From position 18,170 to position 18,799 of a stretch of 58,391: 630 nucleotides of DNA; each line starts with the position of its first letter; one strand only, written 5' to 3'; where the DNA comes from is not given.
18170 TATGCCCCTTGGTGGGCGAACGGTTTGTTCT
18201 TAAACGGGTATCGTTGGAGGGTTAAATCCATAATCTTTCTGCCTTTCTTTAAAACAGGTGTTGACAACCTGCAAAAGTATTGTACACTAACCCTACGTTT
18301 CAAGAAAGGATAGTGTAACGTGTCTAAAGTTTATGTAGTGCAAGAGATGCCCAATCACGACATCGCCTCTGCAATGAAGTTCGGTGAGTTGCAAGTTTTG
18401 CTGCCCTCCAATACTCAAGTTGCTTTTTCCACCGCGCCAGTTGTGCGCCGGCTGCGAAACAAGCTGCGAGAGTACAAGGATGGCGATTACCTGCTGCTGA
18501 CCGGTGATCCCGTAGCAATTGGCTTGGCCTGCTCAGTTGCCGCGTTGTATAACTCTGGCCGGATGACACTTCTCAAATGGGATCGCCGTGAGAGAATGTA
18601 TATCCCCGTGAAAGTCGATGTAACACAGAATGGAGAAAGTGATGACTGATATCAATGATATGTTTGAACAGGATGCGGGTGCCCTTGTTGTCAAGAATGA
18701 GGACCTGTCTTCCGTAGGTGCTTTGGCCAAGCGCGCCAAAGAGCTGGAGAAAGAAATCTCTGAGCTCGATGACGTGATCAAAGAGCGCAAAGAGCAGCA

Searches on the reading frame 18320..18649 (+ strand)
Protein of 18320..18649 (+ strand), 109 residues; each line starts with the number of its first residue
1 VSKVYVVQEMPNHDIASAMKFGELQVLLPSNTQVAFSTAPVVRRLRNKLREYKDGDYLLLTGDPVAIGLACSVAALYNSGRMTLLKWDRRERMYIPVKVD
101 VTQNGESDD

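Call 76: search_protein_families(library=pfam, proteins=[window:18320-18649:+], max_evalue=0.01)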
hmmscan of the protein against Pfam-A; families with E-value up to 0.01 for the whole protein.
window:18320-18649:+ (109 aa): 1 family
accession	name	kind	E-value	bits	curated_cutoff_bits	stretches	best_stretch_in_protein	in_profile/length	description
PF23992.1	Pam3_gp32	-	1.9e-30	105.4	27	1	2-100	1-107/108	Phage Pam3 gp32-like protein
